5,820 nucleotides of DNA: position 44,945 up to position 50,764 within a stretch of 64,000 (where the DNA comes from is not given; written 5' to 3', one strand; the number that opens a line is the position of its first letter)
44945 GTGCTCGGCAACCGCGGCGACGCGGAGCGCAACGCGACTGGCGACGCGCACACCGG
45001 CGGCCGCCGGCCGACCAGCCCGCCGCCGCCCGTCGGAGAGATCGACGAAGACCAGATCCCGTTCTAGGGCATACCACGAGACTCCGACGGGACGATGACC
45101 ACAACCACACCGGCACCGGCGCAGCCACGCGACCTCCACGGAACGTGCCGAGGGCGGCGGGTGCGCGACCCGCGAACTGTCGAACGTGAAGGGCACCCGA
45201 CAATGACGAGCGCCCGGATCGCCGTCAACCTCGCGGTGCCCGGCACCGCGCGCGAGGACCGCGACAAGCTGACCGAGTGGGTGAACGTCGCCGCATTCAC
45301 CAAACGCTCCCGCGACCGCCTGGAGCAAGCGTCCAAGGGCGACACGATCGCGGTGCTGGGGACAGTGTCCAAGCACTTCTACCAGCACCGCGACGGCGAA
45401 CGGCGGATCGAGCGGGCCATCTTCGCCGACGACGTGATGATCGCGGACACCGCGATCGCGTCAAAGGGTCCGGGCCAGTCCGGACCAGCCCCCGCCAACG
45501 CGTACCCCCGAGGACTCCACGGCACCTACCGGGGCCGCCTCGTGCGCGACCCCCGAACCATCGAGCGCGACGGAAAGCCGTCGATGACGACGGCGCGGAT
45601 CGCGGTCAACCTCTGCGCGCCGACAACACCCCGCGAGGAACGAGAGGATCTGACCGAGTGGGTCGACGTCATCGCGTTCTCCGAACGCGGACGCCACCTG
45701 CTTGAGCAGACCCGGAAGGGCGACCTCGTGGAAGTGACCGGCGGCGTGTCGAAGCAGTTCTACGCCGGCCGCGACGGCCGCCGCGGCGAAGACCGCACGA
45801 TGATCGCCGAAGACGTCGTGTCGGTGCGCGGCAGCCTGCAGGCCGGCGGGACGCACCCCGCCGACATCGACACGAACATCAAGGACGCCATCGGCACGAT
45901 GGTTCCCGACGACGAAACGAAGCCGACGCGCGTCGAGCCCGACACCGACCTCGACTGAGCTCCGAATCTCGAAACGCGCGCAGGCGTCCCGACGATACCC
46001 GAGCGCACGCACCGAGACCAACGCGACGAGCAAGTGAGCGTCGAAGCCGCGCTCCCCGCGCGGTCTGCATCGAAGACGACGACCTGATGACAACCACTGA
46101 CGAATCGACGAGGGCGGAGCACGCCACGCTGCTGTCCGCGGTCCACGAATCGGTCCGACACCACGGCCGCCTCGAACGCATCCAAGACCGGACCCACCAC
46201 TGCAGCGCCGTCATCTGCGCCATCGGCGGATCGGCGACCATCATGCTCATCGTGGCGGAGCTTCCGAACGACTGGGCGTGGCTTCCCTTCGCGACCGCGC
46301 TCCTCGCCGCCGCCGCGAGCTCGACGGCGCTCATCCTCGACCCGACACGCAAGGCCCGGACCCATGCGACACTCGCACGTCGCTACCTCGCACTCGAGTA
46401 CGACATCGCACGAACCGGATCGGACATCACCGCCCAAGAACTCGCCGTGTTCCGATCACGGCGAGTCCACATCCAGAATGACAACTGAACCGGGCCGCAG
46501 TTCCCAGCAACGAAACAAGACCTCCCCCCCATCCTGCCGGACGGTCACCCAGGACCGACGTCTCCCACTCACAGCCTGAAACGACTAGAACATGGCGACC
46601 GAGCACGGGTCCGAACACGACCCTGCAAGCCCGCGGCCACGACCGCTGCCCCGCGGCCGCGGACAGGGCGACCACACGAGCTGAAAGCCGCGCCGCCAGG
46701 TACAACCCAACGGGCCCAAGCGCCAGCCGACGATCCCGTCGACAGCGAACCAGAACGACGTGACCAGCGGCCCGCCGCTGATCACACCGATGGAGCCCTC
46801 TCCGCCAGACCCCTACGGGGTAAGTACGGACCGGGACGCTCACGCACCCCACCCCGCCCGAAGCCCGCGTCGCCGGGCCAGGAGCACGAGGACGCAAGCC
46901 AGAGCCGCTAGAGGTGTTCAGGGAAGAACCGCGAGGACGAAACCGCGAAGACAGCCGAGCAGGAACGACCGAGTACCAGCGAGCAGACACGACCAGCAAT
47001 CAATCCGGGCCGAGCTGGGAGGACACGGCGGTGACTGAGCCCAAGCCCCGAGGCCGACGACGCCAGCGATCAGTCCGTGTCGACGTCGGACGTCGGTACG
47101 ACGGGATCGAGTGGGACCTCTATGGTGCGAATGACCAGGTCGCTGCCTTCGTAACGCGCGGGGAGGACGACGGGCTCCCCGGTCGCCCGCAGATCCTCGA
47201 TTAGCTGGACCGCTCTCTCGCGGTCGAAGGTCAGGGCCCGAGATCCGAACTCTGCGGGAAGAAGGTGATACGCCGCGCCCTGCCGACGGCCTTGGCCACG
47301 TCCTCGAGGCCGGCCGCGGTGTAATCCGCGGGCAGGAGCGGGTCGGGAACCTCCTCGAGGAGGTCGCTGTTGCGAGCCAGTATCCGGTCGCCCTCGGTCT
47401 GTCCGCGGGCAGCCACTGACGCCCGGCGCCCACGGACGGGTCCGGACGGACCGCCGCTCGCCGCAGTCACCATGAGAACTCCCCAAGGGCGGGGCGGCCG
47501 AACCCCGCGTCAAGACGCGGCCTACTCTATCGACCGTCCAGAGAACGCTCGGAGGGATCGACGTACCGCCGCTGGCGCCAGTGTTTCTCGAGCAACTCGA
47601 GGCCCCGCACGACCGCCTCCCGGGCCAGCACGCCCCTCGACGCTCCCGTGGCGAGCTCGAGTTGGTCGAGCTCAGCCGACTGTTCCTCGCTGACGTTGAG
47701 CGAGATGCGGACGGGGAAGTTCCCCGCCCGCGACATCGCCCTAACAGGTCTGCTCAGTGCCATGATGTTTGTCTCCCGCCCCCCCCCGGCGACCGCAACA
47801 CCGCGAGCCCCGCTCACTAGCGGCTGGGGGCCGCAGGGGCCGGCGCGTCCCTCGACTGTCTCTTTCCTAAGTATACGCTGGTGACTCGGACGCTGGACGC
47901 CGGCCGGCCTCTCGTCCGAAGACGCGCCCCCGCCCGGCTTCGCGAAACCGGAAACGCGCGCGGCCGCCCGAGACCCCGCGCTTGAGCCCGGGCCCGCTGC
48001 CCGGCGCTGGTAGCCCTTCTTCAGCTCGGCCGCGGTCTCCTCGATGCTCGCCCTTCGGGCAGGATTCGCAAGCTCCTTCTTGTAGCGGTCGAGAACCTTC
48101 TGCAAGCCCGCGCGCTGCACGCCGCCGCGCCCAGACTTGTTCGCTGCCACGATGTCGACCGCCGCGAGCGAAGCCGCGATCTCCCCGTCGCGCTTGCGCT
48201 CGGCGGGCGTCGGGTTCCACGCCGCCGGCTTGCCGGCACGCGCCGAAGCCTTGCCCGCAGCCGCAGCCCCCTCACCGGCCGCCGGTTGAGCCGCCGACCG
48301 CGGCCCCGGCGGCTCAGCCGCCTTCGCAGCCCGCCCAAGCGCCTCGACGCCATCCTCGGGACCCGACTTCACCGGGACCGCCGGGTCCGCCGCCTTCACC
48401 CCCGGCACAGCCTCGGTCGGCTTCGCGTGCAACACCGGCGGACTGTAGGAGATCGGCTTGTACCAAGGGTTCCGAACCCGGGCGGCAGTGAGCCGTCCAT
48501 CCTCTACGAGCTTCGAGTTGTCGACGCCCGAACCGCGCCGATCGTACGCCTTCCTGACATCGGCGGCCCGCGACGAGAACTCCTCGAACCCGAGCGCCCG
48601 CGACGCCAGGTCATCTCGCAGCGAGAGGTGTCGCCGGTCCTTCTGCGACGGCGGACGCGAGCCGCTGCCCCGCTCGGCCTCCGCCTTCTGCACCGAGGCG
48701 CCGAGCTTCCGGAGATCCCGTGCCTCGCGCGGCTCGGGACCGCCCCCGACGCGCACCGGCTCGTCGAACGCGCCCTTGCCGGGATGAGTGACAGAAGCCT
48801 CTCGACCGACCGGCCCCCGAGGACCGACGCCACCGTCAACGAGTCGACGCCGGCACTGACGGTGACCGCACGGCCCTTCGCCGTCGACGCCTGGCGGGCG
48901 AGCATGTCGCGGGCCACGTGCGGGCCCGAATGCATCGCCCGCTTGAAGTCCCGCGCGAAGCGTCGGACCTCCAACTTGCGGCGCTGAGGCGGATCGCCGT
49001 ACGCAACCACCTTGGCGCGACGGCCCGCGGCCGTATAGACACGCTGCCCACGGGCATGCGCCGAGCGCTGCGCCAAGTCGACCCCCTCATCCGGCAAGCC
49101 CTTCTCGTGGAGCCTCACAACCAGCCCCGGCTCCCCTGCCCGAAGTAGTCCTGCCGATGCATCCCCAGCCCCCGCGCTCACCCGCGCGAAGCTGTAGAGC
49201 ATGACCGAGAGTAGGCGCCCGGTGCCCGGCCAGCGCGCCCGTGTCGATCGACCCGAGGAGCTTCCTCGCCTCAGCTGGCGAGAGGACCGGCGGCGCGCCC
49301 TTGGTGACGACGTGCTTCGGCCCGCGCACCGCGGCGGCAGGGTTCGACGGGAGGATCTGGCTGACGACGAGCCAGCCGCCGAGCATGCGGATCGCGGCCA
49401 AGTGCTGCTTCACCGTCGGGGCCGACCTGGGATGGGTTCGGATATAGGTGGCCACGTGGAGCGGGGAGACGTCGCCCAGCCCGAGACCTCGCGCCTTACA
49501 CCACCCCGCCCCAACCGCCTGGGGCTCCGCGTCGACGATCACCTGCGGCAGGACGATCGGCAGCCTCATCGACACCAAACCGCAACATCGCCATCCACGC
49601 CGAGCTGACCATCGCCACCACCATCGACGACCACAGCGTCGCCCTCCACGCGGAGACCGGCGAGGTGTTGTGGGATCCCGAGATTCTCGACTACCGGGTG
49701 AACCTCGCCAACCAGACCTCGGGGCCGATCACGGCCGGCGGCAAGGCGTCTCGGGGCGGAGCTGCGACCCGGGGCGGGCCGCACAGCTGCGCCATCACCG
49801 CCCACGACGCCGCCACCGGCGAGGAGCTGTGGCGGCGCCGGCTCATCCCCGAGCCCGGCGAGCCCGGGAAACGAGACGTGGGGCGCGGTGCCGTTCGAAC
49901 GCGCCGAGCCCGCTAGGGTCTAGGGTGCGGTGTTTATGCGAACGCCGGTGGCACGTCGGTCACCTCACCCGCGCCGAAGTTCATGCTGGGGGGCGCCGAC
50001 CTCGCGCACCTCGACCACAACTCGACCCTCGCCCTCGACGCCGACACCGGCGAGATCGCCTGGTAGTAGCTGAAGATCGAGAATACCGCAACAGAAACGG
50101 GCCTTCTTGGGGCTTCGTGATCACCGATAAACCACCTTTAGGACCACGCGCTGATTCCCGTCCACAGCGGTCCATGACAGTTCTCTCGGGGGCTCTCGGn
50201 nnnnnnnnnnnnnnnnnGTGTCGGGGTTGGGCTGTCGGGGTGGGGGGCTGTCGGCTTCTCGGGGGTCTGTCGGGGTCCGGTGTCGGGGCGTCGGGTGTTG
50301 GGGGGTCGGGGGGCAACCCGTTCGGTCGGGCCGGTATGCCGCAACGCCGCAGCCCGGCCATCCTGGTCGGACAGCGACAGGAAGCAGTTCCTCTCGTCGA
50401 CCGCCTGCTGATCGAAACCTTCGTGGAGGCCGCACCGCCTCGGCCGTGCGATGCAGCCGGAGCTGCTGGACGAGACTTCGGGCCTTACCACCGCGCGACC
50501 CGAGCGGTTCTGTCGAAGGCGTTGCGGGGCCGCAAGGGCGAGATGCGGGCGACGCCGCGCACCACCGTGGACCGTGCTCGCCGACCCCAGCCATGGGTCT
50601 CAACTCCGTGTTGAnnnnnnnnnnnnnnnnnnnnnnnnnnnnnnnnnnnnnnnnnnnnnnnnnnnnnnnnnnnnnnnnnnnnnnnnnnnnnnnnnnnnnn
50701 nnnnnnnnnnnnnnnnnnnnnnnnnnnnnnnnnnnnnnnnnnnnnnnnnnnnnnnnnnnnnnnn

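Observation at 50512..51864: AT-richer islet with a single HEPN (RNxxxH) gene bracketed by 25-bp perfect inverted repeats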

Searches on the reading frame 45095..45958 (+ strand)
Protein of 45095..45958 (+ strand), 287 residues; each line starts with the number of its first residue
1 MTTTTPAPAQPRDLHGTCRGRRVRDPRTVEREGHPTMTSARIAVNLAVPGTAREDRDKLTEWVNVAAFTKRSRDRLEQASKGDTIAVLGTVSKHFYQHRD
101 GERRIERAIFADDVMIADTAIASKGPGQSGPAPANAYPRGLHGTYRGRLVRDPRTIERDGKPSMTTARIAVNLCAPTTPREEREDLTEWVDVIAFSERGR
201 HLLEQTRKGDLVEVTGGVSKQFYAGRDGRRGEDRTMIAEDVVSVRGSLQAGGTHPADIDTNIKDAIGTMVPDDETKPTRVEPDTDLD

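Call 69: search_protein_families(library=pfam, proteins=[window:45095-45958:+], max_evalue=0.001)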
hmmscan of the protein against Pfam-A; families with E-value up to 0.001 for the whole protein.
window:45095-45958:+ (287 aa): 2 families
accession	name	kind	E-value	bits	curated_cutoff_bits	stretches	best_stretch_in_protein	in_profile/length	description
PF00436.31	SSB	-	3.4e-17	62.8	26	2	20-114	8-101/104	Single-strand binding protein family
PF01336.31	tRNA_anti-codon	-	1.1e-05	25.7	27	0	184-241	23-72/75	OB-fold nucleic acid binding domain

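Call 70: search_protein_families(library=padloc, proteins=[window:45095-45958:+], max_evalue=0.001)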
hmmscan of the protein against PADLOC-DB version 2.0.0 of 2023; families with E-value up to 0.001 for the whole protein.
window:45095-45958:+ (287 aa): 0 families

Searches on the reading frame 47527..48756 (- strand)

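Call 34: search_protein_families(library=pfam, proteins=[window:47527-48756:-], max_evalue=1)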
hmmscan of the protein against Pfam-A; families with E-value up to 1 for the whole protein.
window:47527-48756:- (409 aa): 1 family
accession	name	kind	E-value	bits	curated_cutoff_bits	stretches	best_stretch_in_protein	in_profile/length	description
PF01402.27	RHH_1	-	0.036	14.5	20.5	1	350-383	1-34/39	Ribbon-helix-helix protein, copG family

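Call 70: search_protein_families(library=padloc, proteins=[window:47527-48756:-], max_evalue=0.001)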
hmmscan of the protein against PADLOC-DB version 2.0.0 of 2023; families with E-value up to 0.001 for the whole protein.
window:47527-48756:- (409 aa): 0 families

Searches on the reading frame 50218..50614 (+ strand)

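Call 34: search_protein_families(library=pfam, proteins=[window:50218-50614:+], max_evalue=1)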
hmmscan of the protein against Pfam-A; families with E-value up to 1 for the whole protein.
window:50218-50614:+ (132 aa): 0 families
